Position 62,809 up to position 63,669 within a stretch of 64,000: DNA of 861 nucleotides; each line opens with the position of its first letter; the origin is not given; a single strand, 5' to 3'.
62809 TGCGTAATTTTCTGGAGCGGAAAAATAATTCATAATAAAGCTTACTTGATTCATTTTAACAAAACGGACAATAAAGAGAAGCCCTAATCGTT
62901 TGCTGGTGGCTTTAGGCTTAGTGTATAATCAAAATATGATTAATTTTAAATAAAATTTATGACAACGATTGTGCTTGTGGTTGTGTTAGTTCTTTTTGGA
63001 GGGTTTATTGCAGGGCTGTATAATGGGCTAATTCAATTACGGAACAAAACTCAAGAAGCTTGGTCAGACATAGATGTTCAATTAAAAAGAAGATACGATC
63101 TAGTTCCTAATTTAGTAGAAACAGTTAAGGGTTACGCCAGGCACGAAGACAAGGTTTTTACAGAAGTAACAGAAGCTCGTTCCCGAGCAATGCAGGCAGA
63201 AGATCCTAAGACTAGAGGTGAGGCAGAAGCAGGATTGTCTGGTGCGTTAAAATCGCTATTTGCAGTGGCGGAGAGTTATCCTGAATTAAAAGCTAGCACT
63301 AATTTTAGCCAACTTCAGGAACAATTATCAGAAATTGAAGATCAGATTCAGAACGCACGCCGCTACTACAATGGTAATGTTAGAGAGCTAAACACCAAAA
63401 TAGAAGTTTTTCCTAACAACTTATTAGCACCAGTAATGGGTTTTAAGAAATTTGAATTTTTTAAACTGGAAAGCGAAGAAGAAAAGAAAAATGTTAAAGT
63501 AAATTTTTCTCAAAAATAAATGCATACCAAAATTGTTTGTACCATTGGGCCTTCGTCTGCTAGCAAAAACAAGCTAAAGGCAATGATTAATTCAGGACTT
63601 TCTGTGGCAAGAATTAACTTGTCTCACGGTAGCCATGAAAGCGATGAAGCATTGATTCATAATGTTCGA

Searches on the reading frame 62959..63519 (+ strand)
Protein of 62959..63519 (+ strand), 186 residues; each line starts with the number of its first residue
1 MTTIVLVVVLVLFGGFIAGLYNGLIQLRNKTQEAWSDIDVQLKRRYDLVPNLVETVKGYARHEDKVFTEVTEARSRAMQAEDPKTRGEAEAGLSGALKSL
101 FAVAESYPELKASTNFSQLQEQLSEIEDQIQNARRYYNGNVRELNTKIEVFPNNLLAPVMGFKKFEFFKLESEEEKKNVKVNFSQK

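Call 42: find_encoding_contigs(protein=window:62959-63519:+, flank=10000, max_places=2)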
Protein window:62959-63519:+ (186 aa): 9 contigs read that carry it; 2 places shown.
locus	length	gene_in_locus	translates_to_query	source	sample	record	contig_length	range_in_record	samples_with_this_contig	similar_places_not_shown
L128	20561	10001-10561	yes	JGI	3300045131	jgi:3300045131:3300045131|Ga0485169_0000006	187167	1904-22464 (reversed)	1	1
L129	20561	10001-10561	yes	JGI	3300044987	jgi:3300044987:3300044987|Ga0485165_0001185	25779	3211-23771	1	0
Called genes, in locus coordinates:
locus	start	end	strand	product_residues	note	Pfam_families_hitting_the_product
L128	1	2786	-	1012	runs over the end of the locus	PF05157:MshEN (weak), PF13173:AAA_14 (faint), PF00437:T2SSE, PF25199:nSTAND_NTPase5 (faint), PF04851:ResIII (faint), PF12775:AAA_7 (faint), PF13191:AAA_16 (faint), PF00437:T2SSE, +2 more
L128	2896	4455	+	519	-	PF00117:GATase, PF07722:Peptidase_C26 (faint), PF02540:NAD_synthase (faint), PF00958:GMP_synt_C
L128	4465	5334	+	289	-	PF01149:Fapy_DNA_glyco, PF06831:H2TH, PF06827:zf-FPG_IleRS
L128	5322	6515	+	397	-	PF11258:DUF3048, PF17479:DUF3048_C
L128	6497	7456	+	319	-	PF21694:DNA_pol3_delta_C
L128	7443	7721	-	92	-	-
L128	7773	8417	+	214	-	PF01330:RuvA_N, PF14520:HHH_5, PF00633:HHH (faint), PF07499:RuvA_C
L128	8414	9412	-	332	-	PF02388:FemAB, PF13480:Acetyltransf_6, PF02388:FemAB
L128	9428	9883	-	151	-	PF02681:DUF212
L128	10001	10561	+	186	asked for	PF04011:LemA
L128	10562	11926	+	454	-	PF00224:PK, PF02887:PK_C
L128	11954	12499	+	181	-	-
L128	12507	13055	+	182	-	-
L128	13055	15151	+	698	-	PF09335:VTT_dom, PF01569:PAP2, PF14067:LssY_C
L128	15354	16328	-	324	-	PF01966:HD (weak)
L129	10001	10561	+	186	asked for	PF04011:LemA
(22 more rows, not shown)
